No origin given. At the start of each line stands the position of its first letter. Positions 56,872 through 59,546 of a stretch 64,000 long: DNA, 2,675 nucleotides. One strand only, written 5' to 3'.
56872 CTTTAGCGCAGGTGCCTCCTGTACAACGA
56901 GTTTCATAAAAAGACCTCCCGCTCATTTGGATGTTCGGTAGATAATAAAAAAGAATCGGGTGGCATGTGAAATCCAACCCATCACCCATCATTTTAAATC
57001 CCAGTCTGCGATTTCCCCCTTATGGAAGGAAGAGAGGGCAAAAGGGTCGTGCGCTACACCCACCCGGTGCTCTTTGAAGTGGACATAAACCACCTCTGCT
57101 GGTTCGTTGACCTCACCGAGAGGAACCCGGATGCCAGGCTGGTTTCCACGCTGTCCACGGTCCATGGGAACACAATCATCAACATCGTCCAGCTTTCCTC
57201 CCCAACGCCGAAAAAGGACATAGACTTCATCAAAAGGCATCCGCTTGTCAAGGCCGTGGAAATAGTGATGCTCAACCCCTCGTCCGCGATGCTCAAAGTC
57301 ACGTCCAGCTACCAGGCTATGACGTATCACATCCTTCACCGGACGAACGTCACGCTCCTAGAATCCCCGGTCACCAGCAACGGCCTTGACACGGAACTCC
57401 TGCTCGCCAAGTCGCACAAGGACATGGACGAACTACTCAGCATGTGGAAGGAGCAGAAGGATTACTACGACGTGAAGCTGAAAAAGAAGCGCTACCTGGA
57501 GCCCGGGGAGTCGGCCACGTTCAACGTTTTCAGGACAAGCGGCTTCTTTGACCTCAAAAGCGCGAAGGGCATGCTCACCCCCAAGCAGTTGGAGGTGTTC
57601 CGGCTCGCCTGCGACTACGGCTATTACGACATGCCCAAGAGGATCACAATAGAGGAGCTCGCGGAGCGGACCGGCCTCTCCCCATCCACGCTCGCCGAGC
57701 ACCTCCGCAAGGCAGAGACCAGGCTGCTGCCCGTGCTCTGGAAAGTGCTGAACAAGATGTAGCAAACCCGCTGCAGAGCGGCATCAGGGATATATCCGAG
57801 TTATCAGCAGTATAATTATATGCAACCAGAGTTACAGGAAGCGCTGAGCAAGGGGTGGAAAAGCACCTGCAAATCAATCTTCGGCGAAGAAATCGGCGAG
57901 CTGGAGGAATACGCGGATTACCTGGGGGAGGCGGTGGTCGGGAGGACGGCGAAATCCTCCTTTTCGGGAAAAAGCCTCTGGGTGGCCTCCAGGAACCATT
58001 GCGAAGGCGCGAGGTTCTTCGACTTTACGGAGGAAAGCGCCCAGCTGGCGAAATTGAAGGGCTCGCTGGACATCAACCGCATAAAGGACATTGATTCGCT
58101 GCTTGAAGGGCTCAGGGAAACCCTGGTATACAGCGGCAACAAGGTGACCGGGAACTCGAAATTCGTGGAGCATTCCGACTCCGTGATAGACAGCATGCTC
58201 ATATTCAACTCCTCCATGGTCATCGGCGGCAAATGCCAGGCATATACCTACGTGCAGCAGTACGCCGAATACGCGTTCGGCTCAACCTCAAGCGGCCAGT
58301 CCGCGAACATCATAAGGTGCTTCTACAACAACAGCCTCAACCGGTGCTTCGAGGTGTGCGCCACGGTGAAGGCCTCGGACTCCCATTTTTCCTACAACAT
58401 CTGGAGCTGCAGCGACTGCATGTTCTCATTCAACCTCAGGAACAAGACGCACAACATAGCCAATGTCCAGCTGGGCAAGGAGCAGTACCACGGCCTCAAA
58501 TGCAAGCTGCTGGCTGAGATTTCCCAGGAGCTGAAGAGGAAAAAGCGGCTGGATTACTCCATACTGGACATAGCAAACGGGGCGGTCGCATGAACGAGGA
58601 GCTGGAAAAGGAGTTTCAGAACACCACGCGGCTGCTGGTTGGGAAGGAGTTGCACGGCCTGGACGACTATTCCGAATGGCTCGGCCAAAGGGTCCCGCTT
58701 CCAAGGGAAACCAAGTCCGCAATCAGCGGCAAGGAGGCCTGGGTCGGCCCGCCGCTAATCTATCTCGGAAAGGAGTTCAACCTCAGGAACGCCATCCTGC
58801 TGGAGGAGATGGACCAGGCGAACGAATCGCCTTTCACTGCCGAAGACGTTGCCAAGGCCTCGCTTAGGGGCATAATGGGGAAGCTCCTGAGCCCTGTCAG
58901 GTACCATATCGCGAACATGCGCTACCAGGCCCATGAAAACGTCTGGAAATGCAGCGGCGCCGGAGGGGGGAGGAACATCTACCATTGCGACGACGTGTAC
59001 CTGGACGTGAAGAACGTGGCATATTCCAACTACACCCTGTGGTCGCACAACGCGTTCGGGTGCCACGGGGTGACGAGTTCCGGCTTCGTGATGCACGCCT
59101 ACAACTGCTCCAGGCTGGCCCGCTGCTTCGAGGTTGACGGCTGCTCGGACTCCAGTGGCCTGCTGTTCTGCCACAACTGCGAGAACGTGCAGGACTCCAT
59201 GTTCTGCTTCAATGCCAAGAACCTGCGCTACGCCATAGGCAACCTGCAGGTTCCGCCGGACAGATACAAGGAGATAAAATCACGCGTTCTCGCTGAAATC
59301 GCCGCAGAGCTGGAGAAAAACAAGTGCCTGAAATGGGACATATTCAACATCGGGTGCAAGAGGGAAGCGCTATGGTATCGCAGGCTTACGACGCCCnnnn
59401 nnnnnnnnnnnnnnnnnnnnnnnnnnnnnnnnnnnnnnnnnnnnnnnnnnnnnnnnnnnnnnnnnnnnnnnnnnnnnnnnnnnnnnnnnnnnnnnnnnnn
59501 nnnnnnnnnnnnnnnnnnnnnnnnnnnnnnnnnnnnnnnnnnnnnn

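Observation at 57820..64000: Head-to-tail array of eight paralogous cytoplasmic Cys-rich modules in strict A-B alternation, with no family I can name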

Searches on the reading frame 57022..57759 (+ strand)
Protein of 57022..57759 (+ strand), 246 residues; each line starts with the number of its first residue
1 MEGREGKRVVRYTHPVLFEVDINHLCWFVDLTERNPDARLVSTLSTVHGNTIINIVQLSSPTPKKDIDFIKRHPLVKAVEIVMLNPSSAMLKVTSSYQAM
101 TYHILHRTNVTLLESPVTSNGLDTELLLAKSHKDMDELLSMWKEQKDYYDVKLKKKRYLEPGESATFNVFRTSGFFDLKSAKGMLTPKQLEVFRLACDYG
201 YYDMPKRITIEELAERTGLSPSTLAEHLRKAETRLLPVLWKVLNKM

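Call 35: search_protein_families(library=pfam, proteins=[window:57022-57759:+], max_evalue=0.01)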
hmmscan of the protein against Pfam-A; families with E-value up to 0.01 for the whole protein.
window:57022-57759:+ (246 aa): 8 families
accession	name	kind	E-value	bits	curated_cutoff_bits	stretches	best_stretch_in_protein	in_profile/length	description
PF04967.18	HTH_10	-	2.9e-20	72.2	23.1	1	185-236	1-52/53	HTH DNA binding domain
PF13412.12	HTH_24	-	4.3e-06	26.7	21.9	1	207-232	17-42/48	Winged helix-turn-helix DNA-binding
PF01022.26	HTH_5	-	0.0015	18.8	22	1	209-230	17-38/47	Bacterial regulatory protein, arsR family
PF13404.12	HTH_AsnC-type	-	0.0036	17.5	27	1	207-230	17-40/42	AsnC-type helix-turn-helix domain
PF08281.18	Sigma70_r4_2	-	0.0074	16.4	25.7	0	209-235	28-54/54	Sigma-70, region 4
PF00376.29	MerR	-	0.0076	16.5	28.2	0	209-224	1-16/38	MerR family regulatory protein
PF01381.28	HTH_3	-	0.0079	16.7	23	0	207-225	9-27/55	Helix-turn-helix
PF13443.12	HTH_26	-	0.0089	16.7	22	0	206-230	9-33/63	Cro/C1-type HTH DNA-binding domain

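Call 36: search_protein_families(library=padloc, proteins=[window:57022-57759:+], max_evalue=0.01)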
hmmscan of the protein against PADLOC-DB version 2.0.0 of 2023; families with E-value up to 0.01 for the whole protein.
window:57022-57759:+ (246 aa): 2 families
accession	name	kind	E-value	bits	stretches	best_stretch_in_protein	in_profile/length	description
PDLC04133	mad1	-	0.001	17.3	1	206-230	4-28/60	mads_1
PDLC01720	Csa3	-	0.0014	17.1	1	181-230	19-68/118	Csa3_1_CAS-I-II-III-IV-V-VI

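Call 43: search_protein_families(library=ncbifam, proteins=[window:57022-57759:+], max_evalue=0.01)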
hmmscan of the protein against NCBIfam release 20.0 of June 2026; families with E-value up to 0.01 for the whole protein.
window:57022-57759:+ (246 aa): 0 families

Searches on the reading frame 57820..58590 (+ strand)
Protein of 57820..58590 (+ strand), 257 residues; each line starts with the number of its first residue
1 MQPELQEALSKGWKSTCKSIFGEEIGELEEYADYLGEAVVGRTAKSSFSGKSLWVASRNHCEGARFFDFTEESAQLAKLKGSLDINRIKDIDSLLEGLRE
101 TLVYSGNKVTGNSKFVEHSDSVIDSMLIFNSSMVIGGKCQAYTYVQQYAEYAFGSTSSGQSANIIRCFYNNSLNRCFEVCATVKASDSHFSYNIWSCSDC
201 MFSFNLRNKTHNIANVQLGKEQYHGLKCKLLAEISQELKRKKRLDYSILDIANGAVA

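Call 5: search_protein_families(library=pfam, proteins=[window:57820-58590:+], max_evalue=1)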
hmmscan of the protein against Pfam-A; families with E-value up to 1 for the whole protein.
window:57820-58590:+ (257 aa): 0 families

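Call 6: search_protein_families(library=ncbifam, proteins=[window:57820-58590:+], max_evalue=1)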
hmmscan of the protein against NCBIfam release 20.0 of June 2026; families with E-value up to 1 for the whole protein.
window:57820-58590:+ (257 aa): 0 families

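Call 36: search_protein_families(library=padloc, proteins=[window:57820-58590:+], max_evalue=0.01)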
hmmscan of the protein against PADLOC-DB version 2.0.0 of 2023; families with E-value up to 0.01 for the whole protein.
window:57820-58590:+ (257 aa): 0 families

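Call 44: search_protein_families(library=phrogs, proteins=[window:57820-58590:+], max_evalue=0.01)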
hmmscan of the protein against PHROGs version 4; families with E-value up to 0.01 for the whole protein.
window:57820-58590:+ (257 aa): 0 families

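Call 88: list_cluster_members(proteins=[P0001, window:57820-58590:+, window:58590-59396:+, window:60952-61749:+, window:57022-57759:+])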
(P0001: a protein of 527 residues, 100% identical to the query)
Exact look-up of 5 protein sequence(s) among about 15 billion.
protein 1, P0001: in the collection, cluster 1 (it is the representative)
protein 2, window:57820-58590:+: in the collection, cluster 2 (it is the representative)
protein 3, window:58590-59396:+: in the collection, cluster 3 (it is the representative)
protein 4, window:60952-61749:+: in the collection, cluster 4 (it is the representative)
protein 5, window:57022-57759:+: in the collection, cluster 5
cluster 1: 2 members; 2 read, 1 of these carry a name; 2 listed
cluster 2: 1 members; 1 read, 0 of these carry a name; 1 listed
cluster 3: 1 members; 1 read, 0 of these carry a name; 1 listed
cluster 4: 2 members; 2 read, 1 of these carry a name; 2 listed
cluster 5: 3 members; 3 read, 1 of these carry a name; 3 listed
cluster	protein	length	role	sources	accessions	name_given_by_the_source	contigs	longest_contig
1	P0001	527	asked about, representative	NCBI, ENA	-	-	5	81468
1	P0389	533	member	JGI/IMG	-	hypothetical protein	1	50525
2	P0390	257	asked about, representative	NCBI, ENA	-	-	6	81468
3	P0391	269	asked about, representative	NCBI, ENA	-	-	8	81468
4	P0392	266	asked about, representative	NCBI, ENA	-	-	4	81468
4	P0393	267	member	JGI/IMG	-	hypothetical protein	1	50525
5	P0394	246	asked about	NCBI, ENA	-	-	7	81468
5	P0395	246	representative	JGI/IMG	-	predicted DNA binding protein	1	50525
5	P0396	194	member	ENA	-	-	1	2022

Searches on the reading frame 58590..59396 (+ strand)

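Call 5: search_protein_families(library=pfam, proteins=[window:58590-59396:+], max_evalue=1)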
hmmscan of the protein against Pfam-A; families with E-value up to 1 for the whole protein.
window:58590-59396:+ (269 aa): 0 families

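Call 6: search_protein_families(library=ncbifam, proteins=[window:58590-59396:+], max_evalue=1)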
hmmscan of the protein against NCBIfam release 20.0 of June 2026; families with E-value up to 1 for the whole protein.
window:58590-59396:+ (269 aa): 1 family
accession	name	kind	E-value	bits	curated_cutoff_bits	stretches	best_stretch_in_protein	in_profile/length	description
NF000429.2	blaOXA-63_like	exception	0.087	12.1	560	1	195-243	96-142/269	OXA-63 family oxacillin-hydrolyzing class D beta-lactamase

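Call 36: search_protein_families(library=padloc, proteins=[window:58590-59396:+], max_evalue=0.01)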
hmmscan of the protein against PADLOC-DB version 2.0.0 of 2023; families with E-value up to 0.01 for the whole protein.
window:58590-59396:+ (269 aa): 0 families

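Call 44: search_protein_families(library=phrogs, proteins=[window:58590-59396:+], max_evalue=0.01)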
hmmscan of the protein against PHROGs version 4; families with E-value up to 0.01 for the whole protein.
window:58590-59396:+ (269 aa): 0 families
